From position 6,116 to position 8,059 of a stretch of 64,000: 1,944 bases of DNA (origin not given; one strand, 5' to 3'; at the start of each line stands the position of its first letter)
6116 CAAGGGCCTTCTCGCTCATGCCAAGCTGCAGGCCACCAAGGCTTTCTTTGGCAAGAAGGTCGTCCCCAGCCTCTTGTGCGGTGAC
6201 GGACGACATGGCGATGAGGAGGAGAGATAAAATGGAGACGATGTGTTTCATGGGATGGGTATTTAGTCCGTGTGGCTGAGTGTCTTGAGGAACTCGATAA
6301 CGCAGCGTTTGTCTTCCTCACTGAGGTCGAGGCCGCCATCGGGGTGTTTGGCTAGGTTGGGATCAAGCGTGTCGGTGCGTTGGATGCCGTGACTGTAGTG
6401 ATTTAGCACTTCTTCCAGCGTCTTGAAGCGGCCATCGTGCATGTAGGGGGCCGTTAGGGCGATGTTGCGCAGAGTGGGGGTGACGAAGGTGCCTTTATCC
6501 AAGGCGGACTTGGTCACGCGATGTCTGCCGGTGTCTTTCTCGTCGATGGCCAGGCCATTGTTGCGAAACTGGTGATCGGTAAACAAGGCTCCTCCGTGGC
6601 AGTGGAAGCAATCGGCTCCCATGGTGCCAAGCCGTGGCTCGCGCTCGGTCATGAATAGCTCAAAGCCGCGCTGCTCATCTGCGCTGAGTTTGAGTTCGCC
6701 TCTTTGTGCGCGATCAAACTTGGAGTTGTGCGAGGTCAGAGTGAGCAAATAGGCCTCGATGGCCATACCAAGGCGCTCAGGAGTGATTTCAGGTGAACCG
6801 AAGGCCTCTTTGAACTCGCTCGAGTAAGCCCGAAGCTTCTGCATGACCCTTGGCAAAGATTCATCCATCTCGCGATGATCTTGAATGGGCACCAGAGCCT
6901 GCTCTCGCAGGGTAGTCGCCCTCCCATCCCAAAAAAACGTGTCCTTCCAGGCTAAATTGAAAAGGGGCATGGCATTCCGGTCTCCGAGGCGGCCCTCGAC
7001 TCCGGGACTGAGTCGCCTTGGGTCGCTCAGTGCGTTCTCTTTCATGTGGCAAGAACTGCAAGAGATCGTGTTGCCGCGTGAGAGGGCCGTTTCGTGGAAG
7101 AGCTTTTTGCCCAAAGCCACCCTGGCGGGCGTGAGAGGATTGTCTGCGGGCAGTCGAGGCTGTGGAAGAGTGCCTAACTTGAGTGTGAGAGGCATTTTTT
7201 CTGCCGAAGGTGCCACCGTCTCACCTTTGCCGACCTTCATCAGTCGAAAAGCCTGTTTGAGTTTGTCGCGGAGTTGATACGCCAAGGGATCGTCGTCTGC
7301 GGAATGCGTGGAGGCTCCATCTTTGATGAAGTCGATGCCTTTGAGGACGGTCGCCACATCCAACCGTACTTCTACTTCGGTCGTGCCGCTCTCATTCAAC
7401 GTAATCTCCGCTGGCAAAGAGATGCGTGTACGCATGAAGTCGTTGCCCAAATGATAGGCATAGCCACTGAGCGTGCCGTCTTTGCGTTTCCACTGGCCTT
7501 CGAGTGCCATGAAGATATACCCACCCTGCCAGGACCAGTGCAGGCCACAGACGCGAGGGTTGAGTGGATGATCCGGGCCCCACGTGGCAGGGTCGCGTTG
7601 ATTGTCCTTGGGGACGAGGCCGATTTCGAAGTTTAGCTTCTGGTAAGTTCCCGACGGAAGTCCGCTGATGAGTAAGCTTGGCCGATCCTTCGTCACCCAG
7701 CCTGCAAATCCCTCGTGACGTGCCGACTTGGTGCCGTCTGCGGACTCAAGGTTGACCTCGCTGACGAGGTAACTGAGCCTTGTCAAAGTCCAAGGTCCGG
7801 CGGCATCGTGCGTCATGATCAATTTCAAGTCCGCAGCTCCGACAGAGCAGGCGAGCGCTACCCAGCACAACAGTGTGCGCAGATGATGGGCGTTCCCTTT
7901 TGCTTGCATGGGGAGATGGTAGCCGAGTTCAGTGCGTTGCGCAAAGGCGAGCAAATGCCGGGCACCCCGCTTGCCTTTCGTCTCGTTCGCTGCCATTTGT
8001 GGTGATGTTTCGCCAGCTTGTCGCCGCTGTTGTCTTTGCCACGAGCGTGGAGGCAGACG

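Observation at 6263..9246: Divergent pair: di-heme peroxidase with an N-terminal extension, and a secreted protein with a CusF/CusB-like metal-binding motif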

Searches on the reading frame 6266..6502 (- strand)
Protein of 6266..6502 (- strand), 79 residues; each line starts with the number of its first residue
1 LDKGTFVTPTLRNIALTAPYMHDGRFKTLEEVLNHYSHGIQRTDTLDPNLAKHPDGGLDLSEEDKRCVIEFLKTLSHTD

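Call 65: search_solved_structures(query=window:6266-6502:-, max_evalue=1, show_alignments=5)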
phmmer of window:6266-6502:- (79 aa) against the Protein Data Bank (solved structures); distinct sequences matched with E-value up to 1: 31.
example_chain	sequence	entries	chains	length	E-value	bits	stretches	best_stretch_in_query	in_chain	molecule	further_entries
6e1c_A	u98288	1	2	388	1.4e-11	47.5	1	2-76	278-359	Di-heme enzyme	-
3o5c_A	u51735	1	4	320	1e-06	32.1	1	2-36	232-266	Cytochrome c551 peroxidase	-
1iqc_A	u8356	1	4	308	1e-06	32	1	2-34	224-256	di-heme peroxidase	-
4o1q_A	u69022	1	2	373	3e-05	27.4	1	3-42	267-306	Methylamine utilization protein MauG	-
3sle_A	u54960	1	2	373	3.1e-05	27.3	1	3-42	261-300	Methylamine utilization protein MauG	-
3rn1_A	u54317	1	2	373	3.1e-05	27.3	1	3-42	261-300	Methylamine utilization protein MauG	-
3rn0_A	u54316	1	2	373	3.1e-05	27.3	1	3-42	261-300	Methylamine utilization protein MauG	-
3rlm_A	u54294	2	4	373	3.2e-05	27.3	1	3-42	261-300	Methylamine utilization protein MauG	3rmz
3sjl_A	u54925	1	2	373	3.2e-05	27.3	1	3-42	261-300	Methylamine utilization protein mauG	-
3l4m_A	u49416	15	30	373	3.2e-05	27.3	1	3-42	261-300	Methylamine utilization protein mauG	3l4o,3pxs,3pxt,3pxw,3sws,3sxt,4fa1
4l1q_A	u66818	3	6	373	3.2e-05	27.3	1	3-42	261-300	Methylamine utilization protein MauG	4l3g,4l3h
3svw_A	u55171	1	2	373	3.2e-05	27.3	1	3-42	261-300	Methylamine utilization protein MauG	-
3orv_A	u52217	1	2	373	3.7e-05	27.1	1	3-43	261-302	Methylamine utilization protein mauG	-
4y5r_A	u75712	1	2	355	4.3e-05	26.9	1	3-42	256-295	Methylamine utilization protein MauG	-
1nml_A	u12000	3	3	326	6e-05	26.4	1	4-33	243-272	di-haem cytochrome c peroxidase | Cytochrome c peroxidase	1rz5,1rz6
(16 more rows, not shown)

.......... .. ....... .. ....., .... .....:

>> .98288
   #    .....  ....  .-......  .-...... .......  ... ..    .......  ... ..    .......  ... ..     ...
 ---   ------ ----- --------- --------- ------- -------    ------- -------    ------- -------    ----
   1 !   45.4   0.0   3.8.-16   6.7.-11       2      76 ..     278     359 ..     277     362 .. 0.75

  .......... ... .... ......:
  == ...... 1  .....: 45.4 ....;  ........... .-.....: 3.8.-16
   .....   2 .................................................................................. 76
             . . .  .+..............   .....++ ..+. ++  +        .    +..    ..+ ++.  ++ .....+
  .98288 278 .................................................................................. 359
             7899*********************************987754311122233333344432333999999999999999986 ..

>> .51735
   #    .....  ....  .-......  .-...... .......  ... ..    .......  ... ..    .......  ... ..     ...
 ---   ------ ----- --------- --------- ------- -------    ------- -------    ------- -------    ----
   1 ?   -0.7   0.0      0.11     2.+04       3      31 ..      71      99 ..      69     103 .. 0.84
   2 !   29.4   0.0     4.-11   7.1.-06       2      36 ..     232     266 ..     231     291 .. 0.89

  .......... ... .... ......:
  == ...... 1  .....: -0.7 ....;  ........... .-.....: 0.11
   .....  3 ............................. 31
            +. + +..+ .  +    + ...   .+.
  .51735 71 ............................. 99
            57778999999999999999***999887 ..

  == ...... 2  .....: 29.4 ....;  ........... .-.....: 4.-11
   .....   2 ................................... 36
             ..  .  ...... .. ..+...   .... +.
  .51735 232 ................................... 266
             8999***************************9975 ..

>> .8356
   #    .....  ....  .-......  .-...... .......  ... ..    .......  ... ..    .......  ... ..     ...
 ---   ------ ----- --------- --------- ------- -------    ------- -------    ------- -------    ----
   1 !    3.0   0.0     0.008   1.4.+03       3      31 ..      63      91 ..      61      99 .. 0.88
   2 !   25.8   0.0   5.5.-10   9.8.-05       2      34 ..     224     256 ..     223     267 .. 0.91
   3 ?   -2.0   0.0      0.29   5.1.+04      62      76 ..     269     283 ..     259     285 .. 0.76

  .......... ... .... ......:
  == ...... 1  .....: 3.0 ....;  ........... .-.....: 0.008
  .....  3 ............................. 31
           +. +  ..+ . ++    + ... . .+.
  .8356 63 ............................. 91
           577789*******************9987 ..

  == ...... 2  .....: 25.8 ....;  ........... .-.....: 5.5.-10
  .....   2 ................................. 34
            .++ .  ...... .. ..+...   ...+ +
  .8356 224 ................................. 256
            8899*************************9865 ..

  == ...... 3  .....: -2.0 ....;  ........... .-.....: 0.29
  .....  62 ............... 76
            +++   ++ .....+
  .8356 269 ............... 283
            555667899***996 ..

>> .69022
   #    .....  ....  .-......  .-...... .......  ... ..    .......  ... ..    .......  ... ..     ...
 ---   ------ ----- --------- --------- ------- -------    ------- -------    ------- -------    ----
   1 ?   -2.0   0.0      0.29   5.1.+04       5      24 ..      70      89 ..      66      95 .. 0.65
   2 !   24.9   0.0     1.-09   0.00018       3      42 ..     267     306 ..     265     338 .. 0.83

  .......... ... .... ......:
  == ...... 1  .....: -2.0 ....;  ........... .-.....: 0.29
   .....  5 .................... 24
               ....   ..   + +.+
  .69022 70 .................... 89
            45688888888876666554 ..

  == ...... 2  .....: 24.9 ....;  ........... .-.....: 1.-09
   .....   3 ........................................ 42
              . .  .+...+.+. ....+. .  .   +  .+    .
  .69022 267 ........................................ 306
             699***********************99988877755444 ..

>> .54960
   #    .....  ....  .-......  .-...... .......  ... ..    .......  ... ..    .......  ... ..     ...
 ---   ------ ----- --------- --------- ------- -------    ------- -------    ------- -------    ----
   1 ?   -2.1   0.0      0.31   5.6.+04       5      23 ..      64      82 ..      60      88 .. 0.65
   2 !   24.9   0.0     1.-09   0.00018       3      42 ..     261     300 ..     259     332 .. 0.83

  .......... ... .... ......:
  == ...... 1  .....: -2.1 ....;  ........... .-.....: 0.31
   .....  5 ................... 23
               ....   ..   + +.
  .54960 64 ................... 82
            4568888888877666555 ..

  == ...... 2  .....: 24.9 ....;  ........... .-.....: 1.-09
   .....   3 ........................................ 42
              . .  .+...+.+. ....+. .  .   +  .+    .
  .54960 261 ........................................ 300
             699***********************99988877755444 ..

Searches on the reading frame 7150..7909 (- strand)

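Call 20: search_solved_structures(query=window:7150-7909:-, max_evalue=10, show_alignments=3)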
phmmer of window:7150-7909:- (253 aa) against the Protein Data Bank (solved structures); distinct sequences matched with E-value up to 10: 0.

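Call 22: find_homologous_proteins(query=window:7150-7909:-, max_evalue=0.001)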
Query window:7150-7909:- (253 aa): 7 proteins with E <= 0.001 among 441 candidates.
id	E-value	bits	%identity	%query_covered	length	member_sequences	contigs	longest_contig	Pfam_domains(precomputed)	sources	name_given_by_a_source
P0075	2.2e-51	193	44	95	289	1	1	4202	PF20243.4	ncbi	ncbi:MAG: MbnP family protein, partial [Prosthecobacter sp.]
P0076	5.5e-49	185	47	80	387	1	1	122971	PF03150.20,PF20243.4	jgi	jgi:Di-haem cytochrome c peroxidase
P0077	6.0e-37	145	43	74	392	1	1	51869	PF03150.20,PF20243.4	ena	-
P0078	1.5e-36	144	37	85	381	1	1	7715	PF20243.4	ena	-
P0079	4.2e-36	143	42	74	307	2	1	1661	PF20243.4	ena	-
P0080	4.7e-36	142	35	85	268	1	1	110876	PF20243.4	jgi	jgi:hypothetical protein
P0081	3.2e-35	140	41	74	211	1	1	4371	PF20243.4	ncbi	ncbi:MAG: MbnP family protein, partial [Prosthecobacter sp.]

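Call 26: search_solved_structures(query=A2, max_evalue=10, show_alignments=2)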
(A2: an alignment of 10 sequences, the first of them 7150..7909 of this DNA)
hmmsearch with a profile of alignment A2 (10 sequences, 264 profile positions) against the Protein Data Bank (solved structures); distinct sequences matched with E-value up to 10: 2.
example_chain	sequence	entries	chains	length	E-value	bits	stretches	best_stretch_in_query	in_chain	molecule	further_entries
7l6g_A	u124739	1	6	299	0.42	12.8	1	88-208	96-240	Metallo-mystery pair system four-Cys motif protein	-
8g9k_A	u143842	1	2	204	2.3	10.4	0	175-209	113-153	THR2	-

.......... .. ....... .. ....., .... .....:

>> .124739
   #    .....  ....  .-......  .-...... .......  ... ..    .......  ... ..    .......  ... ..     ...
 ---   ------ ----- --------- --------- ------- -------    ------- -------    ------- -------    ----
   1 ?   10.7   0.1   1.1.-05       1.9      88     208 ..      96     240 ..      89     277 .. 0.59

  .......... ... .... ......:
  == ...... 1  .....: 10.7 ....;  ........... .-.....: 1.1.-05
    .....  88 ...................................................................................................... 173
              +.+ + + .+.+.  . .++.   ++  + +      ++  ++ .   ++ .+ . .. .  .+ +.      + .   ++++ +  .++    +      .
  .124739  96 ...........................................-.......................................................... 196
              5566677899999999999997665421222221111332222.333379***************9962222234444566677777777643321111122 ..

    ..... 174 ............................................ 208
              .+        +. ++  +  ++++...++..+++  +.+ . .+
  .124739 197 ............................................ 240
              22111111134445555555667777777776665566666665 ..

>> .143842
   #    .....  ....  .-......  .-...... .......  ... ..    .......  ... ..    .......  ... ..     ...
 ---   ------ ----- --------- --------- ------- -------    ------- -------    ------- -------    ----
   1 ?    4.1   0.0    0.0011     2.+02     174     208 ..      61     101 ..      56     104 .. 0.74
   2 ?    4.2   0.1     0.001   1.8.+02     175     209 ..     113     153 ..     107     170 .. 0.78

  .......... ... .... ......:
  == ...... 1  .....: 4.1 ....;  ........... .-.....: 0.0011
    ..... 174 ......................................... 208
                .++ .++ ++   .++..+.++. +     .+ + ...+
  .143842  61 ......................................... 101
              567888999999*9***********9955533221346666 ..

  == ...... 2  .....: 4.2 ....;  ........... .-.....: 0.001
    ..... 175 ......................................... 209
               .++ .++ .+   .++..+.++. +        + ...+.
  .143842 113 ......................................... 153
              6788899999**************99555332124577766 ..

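Call 32: search_protein_representatives(protein=window:7150-7909:-)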
Query: 253 residues. Proteins with E-value up to 0.001 (for the whole library): 2091; up to 1e-10: 450; up to 1e-30: 25. The best 150 are listed.
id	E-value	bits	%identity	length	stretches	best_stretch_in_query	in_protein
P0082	4.1e-41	157.4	45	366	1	40-233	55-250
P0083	5.7e-38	147.1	42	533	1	30-231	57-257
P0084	2.9e-37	144.7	46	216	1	35-203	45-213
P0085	7.0e-37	143.5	42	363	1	38-248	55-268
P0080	1.5e-36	142.4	36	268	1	36-251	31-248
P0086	1.6e-36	142.3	44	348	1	40-231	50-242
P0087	2.5e-35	138.4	44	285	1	48-236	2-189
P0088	3.3e-35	138.0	39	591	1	39-237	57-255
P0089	6.1e-35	137.2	36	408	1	40-243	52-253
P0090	2.3e-34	135.3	37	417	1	32-226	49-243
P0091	2.3e-34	135.2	40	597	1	39-241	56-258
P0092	1.8e-33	132.3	38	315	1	35-228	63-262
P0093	3.2e-33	131.5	40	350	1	36-217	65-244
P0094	2.0e-32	128.9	37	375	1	36-226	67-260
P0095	2.4e-32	128.6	40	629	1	40-224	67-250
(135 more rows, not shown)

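Call 91: find_encoding_contigs(protein=P0080, flank=6000, max_places=1)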
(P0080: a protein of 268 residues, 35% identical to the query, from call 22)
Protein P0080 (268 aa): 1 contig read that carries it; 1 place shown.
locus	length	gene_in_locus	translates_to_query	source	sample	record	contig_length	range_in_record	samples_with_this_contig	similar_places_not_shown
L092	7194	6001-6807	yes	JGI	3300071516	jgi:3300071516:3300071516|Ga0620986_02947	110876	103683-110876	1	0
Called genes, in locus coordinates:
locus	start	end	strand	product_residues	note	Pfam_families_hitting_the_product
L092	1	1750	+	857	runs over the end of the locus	PF12951:PATR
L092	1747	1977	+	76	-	-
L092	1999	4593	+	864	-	PF12951:PATR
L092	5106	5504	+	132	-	PF11790:Glyco_hydro_cc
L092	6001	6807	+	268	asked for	PF20243:MbnP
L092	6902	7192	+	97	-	?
